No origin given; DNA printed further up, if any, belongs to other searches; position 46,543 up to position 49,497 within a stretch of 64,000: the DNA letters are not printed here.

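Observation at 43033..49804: Five-gene signalling cassette built around two histidine kinases fused to HD-GYP domains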

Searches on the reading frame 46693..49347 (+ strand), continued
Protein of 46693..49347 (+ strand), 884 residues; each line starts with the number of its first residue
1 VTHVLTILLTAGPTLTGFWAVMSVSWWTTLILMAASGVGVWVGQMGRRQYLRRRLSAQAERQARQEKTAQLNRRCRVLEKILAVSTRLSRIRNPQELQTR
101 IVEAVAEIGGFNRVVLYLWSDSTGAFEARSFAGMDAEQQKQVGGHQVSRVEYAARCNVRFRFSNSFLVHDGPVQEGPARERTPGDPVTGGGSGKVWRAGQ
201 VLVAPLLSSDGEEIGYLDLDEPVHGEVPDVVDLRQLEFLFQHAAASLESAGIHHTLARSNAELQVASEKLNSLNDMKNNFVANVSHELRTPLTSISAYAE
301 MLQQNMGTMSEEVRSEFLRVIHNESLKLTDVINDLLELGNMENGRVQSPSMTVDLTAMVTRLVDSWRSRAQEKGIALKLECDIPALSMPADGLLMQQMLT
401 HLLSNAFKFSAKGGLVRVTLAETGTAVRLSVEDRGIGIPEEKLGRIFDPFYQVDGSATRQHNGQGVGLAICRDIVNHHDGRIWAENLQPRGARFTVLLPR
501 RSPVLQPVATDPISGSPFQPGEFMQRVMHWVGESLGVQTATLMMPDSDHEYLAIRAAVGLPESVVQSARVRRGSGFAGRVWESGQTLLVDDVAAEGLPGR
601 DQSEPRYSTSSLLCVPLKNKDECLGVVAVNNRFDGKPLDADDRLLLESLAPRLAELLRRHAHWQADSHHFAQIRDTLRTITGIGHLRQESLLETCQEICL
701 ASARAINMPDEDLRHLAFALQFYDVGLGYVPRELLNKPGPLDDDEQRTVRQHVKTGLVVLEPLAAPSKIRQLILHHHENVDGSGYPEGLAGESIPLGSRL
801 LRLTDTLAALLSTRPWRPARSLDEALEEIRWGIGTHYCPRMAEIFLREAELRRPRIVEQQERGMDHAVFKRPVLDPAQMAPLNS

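Call 71: predict_structure(alignment_id=A3)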
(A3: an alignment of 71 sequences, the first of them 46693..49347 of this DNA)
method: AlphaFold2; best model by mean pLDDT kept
length: 884 residues; sequences in the alignment: 71
mean_pLDDT: 85.0   pTM: 0.70
mean pLDDT of the five models: 85.0, 84.7, 82.5, 81.7, 81.3
residues with pLDDT >= 90: 488; 70-90: 268; 50-70: 74; < 50: 54
segments of 3 or more residues with pLDDT < 50: 1-3, 8-24, 185-192, 343-346, 451-463
pLDDT, mean of each block of 10 residues (from residue 1): 47 40 61 82 87 88 90 94 96 95 97 96 93 92 89 93 91 55 49 77 96 96 93 95 97 87 79 77 78 82 85 86 83 68 52 93 93 95 91 93 92 94 89 88 73 44 65 90 91 93 86 68 92 92 95 95 91 94 95 70 61 95 95 89 97 95 88 85 67 95 96 96 90 86 91 93 93 95 86 92 96 88 98 95 97 95 62 51 49
secondary structure, 60 per line:
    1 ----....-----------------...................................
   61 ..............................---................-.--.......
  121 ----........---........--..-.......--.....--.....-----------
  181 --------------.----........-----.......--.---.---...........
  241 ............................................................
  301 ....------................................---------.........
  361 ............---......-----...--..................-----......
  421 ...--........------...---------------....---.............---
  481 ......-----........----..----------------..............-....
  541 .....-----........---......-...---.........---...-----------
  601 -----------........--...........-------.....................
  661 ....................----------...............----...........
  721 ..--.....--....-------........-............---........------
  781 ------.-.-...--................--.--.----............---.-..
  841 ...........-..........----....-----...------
elements in order (helices of 4 or more, strands of 3 or more residues): H5-8 H26-90 H94-109 E114-120 E125-132 H136-143 H149-155 E165-169 E200-207 E213-219 H230-304 H311-342 E352-354 H355-372 E376-381 E387-389 H392-409 E415-423 E426-433 H458-461 H465-477 E481-486 E492-499 H522-535 E537-545 E551-558 H562-567 E569-571 H575-583 E587-589 E612-619 E622-632 H640-680 H691-705 H710-722 H725-729 H732-735 H743-750 H752-763 H767-774 H796-811 H822-832 H839-851 H853-862 H867-870

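Call 74: fold_search(model_id=the predicted structure, library=pdb)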
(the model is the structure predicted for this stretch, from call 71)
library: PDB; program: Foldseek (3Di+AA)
matches with E <= 10: 1172; with E <= 0.001: 487
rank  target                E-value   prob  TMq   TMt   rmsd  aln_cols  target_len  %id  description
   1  9a5d_A                5.0e-18  1.00  0.17  0.24  49.2       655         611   16  Integrative model of WALK-YYCH by crosslinking MS and deep learning (released 2024-09-18)
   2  5uht_A                5.2e-18  1.00  0.17  0.60  15.0       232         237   39  Structure of the Thermotoga maritima HK853-BeF3-RR468 complex at pH 5.0 (released 2017-12-27)
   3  6rh0_B                2.1e-17  1.00  0.17  0.61  14.9       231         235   39  Revisiting pH-gated conformational switch. Complex HK853-RR468 pH 5.5 (released 2020-02-19)
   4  6rgz_A                2.2e-17  1.00  0.17  0.60  15.1       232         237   39  Revisiting pH-gated conformational switch. Complex HK853-RR468 pH 6.5 (released 2020-02-19)
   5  6rh7_B                2.7e-17  1.00  0.17  0.60  14.9       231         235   38  Revisiting pH-gated conformational switch. Complex HK853 mutant H260A -RR468 mutant D53A pH 7.5 (released 2020-02-19)
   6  4jav_B                2.9e-17  1.00  0.17  0.58  15.3       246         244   38  Structural basis of a rationally rewired protein-protein interface (HK853wt and RR468mutant V13P, L14I, I17M and N21V) (released 2013-09-04)
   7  6rh0_A                3.4e-17  1.00  0.17  0.61  14.5       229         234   39  Revisiting pH-gated conformational switch. Complex HK853-RR468 pH 5.5 (released 2020-02-19)
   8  6rgy_B                3.9e-17  1.00  0.17  0.60  14.4       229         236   39  Revisiting pH-gated conformational switch. Complex HK853-RR468 pH 7.5 (released 2020-02-19)
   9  3dge_A                4.3e-17  1.00  0.17  0.60  14.9       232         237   39  Structure of a histidine kinase-response regulator complex reveals insights into Two-component signaling and a novel c (released 2009-07-07)
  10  6rfv_B                4.8e-17  1.00  0.17  0.61  14.9       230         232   39  Revisiting pH-gated conformational switch. Complex HK853-RR468 pH 7 (released 2020-02-19)
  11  6rh7_A                5.0e-17  1.00  0.17  0.60  15.7       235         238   38  Revisiting pH-gated conformational switch. Complex HK853 mutant H260A -RR468 mutant D53A pH 7.5 (released 2020-02-19)
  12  4jas_A                5.2e-17  1.00  0.17  0.60  14.7       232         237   38  Structural basis of a rationally rewired protein-protein interface (HK853mutant A268V, A271G, T275M, V294T and D297E a (released 2013-09-04)
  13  6rh8_A                5.5e-17  1.00  0.17  0.60  14.4       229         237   39  Revisiting pH-gated conformational switch. Complex HK853 mutant H260A -RR468 mutant D53A pH 5.3 (released 2020-02-19)
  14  6azr_A                5.8e-17  1.00  0.17  0.60  14.8       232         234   38  Crystal structure of the T264A HK853cp-BeF3-RR468 complex (released 2017-12-27)
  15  6rfv_A                6.4e-17  1.00  0.17  0.61  14.4       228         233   39  Revisiting pH-gated conformational switch. Complex HK853-RR468 pH 7 (released 2020-02-19)
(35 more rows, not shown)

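Call 79: search_protein_representatives(alignment_id=A1)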
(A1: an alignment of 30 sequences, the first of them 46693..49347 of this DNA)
Query: 30 sequences, 832 profile positions. Proteins with E-value up to 0.001 (for the whole library): 2227537; up to 1e-10: 1797153; up to 1e-30: 885282. The best 150 are listed.
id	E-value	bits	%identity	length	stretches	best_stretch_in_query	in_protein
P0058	2.6e-284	962.3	-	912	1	5-820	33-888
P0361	1.0e-272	924.0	-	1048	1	28-822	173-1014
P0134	7.1e-271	917.9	-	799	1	38-825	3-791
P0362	4.3e-268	908.7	-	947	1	28-826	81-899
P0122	1.4e-261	887.2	-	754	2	49-526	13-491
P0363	1.7e-258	876.9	-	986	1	105-819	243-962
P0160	5.0e-256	868.8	-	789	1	51-821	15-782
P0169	2.6e-251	853.2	-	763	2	175-825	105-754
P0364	1.9e-250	850.3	-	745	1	118-823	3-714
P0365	8.2e-250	848.2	-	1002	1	19-819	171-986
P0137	2.9e-248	843.1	-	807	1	55-819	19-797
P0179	4.2e-246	836.0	-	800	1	53-818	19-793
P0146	6.3e-242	822.1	-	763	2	52-520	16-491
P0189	3.8e-240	816.2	-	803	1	44-817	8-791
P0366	9.8e-239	811.6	-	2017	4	208-491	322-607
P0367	4.3e-235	799.5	-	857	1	28-818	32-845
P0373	2.7e-227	773.7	-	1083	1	32-822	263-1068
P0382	3.6e-208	710.5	-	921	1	28-819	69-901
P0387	5.5e-202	690.0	-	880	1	37-819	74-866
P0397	1.4e-189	648.9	-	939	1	32-814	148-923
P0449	2.5e-154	532.3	-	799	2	197-811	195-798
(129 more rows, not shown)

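Call 81: list_cluster_members(proteins=[P0361, P0362, P0363, P0365, P0367, P0373, P0382, P0387, P0397, P0449])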
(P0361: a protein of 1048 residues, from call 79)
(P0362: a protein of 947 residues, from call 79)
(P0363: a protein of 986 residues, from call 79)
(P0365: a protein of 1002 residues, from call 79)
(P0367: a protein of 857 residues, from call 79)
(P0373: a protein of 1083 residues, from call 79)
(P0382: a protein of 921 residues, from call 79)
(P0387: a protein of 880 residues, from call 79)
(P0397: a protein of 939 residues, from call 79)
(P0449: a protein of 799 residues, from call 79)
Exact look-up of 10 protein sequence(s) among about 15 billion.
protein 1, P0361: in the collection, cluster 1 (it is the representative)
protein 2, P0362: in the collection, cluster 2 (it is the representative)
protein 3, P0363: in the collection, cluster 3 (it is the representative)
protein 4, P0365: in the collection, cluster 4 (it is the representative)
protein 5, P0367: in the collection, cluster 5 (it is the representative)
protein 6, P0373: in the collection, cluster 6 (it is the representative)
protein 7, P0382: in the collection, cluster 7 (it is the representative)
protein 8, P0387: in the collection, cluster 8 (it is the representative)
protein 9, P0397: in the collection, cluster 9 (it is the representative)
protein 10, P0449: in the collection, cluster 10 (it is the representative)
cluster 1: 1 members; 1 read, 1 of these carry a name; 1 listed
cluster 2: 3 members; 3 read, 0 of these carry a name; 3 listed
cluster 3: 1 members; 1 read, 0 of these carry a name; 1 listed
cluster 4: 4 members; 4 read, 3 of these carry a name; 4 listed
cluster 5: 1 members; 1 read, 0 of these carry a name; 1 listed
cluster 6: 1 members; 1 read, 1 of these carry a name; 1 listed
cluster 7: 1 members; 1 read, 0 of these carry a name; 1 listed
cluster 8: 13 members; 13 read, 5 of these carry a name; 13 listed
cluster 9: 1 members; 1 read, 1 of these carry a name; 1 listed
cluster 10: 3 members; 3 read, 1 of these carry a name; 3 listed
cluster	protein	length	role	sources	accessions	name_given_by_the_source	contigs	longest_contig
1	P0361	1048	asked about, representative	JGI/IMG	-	signal transduction histidine kinase/response regulator RpfG family c-di-GMP ...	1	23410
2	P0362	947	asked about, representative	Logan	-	-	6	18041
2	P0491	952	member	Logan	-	-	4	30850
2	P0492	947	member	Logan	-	-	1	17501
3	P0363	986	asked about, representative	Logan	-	-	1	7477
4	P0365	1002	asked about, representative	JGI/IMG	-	K+-sensing histidine kinase KdpD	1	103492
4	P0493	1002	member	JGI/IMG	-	K+-sensing histidine kinase KdpD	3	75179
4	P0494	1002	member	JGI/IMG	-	K+-sensing histidine kinase KdpD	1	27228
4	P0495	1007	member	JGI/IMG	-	-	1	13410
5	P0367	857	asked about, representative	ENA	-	-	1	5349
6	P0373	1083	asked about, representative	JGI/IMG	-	signal transduction histidine kinase/HD-GYP domain-containing protein (c-di-GMP ...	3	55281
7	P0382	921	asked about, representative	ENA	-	-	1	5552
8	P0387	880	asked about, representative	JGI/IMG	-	-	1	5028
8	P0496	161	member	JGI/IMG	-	HD-GYP domain-containing protein (c-di-GMP phosphodiesterase class II)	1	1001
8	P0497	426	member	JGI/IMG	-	response regulator RpfG family c-di-GMP phosphodiesterase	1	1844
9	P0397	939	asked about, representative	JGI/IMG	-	signal transduction histidine kinase/putative methionine-R-sulfoxide reductase with GAF ...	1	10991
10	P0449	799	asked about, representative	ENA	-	-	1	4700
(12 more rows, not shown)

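Call 82: find_encoding_contigs(protein=P0365, flank=8000, max_places=1)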
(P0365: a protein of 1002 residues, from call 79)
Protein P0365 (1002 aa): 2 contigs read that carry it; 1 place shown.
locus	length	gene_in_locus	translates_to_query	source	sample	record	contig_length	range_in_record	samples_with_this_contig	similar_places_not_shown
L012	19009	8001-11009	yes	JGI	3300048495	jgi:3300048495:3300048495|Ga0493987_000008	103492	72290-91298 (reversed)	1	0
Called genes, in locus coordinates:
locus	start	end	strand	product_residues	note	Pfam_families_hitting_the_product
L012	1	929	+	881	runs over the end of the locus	PF08335:GlnD_UR_UTase, PF01966:HD (weak), PF24931:ACT_ACR9_3rd (weak), PF01842:ACT (weak), PF26956:ACT_ACR_D1 (weak)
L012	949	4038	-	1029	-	PF03710:GlnE, PF08335:GlnD_UR_UTase, PF10335:DUF294_C (faint), PF03710:GlnE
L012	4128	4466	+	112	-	PF00543:P-II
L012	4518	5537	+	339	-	PF00814:TsaD, PF22521:HypF_C_2 (weak)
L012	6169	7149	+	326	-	PF00072:Response_reg, PF00990:GGDEF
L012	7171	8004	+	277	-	PF02518:HATPase_c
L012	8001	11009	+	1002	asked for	PF01590:GAF, PF13185:GAF_2, PF13492:GAF_3, PF00512:HisKA, PF02518:HATPase_c, PF01590:GAF, PF13185:GAF_2, PF13492:GAF_3, +2 more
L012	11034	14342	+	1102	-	PF00512:HisKA, PF02518:HATPase_c, PF01590:GAF, PF13185:GAF_2, PF13492:GAF_3, PF13487:HD_5, PF01966:HD (weak)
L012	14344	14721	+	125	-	PF00072:Response_reg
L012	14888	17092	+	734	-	PF17764:PriA_3primeBD, PF00270:DEAD, PF04851:ResIII, PF00271:Helicase_C (faint), PF18319:Zn_ribbon_PriA, PF18074:PriA_C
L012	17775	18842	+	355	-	PF20308:TPR-S (faint), PF13181:TPR_8 (faint), PF13428:TPR_14 (faint), PF13432:TPR_16 (faint), PF16266:DUF4919 (faint), PF21033:RMD1-3 (faint), PF23914:TPR_CcmH_CycH (faint), PF00515:TPR_1 (weak), +9 more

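Call 83: find_encoding_contigs(protein=P0373, flank=8000, max_places=1)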
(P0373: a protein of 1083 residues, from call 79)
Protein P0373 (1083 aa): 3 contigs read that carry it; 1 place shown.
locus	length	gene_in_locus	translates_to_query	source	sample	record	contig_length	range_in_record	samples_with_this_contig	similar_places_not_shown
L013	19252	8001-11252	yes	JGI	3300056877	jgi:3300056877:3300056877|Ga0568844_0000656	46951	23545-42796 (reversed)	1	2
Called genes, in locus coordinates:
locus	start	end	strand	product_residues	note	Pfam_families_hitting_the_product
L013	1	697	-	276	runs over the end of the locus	PF01209:Ubie_methyltran (weak), PF03141:Methyltransf_29 (weak), PF13649:Methyltransf_25, PF13847:Methyltransf_31, PF08241:Methyltransf_11, PF08242:Methyltransf_12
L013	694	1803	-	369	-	PF00195:Chal_sti_synt_N, PF08392:FAE1_CUT1_RppA, PF08545:ACP_syn_III (weak), PF02797:Chal_sti_synt_C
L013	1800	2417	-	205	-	PF10604:Polyketide_cyc2, PF03364:Polyketide_cyc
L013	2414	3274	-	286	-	PF01040:UbiA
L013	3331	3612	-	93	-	PF03960:ArsC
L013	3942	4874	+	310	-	PF00072:Response_reg, PF23198:PDE8A_N (weak), PF00990:GGDEF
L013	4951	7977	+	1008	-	PF01590:GAF, PF13185:GAF_2, PF13492:GAF_3, PF00512:HisKA, PF02518:HATPase_c, PF01590:GAF, PF13185:GAF_2, PF13492:GAF_3, +2 more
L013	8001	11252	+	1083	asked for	PF01590:GAF (weak), PF13185:GAF_2 (weak), PF00512:HisKA, PF02518:HATPase_c, PF01590:GAF, PF13185:GAF_2, PF01966:HD, PF13487:HD_5, +1 more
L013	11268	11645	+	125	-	PF00072:Response_reg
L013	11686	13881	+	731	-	PF17764:PriA_3primeBD, PF00270:DEAD, PF04851:ResIII, PF18319:Zn_ribbon_PriA, PF00271:Helicase_C (weak), PF18074:PriA_C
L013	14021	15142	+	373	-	PF20308:TPR-S (faint), PF21033:RMD1-3 (faint), PF13371:TPR_9 (faint), PF13414:TPR_11 (faint), PF13432:TPR_16 (weak), PF00515:TPR_1 (weak), PF07719:TPR_2 (weak), PF13181:TPR_8 (weak), +4 more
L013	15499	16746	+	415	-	PF07498:Rho_N, PF07497:Rho_RNA_bind, PF00006:ATP-synt_ab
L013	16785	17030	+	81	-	PF01197:Ribosomal_L31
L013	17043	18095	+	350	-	PF07136:DUF1385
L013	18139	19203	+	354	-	PF03462:PCRF, PF00472:RF-1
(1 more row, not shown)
